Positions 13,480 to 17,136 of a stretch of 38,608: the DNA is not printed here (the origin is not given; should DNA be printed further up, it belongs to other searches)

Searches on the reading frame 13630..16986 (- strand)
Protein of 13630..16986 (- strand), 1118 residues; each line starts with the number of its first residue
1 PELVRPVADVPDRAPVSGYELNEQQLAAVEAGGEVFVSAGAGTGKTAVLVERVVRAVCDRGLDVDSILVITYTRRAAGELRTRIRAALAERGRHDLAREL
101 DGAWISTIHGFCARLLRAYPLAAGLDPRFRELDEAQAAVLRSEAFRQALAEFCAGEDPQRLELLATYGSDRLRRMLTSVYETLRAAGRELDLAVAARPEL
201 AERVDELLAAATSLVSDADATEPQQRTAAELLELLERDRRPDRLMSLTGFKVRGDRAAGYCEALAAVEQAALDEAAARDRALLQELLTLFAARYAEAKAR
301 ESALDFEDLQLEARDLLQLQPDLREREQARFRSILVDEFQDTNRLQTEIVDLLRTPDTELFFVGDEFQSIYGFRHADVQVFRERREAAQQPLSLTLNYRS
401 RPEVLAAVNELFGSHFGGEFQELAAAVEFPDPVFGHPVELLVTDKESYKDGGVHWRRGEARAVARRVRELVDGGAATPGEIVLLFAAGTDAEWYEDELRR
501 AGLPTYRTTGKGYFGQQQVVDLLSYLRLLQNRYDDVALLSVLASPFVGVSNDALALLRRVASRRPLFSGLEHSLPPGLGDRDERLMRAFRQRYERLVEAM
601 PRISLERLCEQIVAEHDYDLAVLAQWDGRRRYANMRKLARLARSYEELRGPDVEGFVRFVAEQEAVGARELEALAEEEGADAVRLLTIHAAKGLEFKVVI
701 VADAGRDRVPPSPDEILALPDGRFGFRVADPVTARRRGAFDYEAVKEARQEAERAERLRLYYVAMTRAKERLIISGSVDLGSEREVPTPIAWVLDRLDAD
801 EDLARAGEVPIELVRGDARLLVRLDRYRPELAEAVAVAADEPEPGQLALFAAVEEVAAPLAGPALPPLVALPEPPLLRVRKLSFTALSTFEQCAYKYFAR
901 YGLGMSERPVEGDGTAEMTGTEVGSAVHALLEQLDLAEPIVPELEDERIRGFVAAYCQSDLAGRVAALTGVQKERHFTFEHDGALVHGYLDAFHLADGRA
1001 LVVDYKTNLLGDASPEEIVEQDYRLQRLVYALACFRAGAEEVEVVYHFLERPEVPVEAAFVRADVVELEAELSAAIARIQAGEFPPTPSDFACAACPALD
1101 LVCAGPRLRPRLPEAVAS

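Call 16: search_protein_families(library=pfam, proteins=[window:13630-16986:-], max_evalue=0.01)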
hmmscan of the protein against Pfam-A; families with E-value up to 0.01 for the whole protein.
window:13630-16986:- (1118 aa): 7 families
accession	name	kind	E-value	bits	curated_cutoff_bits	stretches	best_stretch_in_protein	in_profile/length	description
PF00580.27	UvrD-helicase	-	6.4e-62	210.1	23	1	21-385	1-267/271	UvrD/REP helicase N-terminal domain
PF13361.12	UvrD_C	-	3.3e-33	116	25.6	1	393-775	2-346/350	UvrD-like helicase C-terminal domain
PF12705.13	PDDEXK_1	-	6.4e-22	79.1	22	1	882-1098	2-242/247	PD-(D/E)XK nuclease superfamily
PF13245.12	AAA_19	-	1.1e-18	68.2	25.1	1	34-374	13-134/134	AAA domain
PF13538.12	UvrD_C_2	-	1.7e-09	37.8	27.4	2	683-703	2-22/52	UvrD-like helicase C-terminal domain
PF13604.12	AAA_30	-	0.00059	20.1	27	0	21-84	2-66/191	AAA domain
PF13087.12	AAA_12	-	0.0021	18.1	27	0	758-777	174-193/195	AAA domain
